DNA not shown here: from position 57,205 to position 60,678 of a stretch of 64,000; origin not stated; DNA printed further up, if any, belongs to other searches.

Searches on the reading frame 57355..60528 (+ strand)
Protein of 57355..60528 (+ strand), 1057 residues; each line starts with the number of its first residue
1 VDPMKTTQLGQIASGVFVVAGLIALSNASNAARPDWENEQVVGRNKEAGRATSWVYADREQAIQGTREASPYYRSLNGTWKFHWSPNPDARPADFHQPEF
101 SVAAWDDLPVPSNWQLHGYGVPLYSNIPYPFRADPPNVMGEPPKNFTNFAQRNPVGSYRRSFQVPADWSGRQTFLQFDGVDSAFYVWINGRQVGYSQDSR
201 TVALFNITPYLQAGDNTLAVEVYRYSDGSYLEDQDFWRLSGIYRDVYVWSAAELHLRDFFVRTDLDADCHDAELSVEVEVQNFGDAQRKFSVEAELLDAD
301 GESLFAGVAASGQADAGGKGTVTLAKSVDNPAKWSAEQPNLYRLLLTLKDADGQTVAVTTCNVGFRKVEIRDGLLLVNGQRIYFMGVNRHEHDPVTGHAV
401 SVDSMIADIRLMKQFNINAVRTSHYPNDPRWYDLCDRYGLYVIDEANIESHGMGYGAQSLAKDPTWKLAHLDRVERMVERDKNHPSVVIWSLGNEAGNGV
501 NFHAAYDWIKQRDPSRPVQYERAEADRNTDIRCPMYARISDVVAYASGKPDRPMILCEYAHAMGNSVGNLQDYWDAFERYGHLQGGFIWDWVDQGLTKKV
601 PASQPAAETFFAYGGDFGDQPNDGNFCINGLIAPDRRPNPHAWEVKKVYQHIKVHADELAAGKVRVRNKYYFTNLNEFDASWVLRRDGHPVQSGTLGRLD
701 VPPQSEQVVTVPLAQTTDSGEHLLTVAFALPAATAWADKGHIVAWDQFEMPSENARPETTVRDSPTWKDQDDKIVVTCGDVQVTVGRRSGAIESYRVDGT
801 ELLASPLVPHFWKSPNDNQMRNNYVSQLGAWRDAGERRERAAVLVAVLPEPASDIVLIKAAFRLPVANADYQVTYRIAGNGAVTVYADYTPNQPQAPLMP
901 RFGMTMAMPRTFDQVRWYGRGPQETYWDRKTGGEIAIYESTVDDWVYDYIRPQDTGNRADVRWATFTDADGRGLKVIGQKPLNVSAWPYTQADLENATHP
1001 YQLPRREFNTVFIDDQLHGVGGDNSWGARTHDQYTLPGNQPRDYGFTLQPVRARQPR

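Call 62: search_protein_families(library=pfam, proteins=[window:57355-60528:+], max_evalue=0.00001)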
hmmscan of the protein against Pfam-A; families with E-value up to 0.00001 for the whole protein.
window:57355-60528:+ (1057 aa): 6 families
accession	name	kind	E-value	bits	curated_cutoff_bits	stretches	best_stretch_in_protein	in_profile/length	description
PF02836.23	Glyco_hydro_2_C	-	4.9e-109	364.5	21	1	368-653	1-301/302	Glycosyl hydrolases family 2, TIM barrel domain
PF02929.23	Bgal_small_N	-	1.9e-74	251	25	1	779-1048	3-248/248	Beta galactosidase small chain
PF02837.24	Glyco_hydro_2_N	-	5.3e-43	147.3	28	1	74-249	2-166/169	Glycosyl hydrolases family 2, sugar binding domain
PF16353.11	LacZ_4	-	1.1e-27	96.6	27.3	1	664-750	1-86/87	Beta-galactosidase, domain 4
PF00703.27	Glyco_hydro_2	-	5.8e-22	79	23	1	255-366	2-109/109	Glycosyl hydrolases family 2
PF22666.2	Glyco_hydro_2_N2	-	6.3e-09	36.6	27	1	157-223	51-118/167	Glycosyl hydrolase 2 galactose-binding domain-like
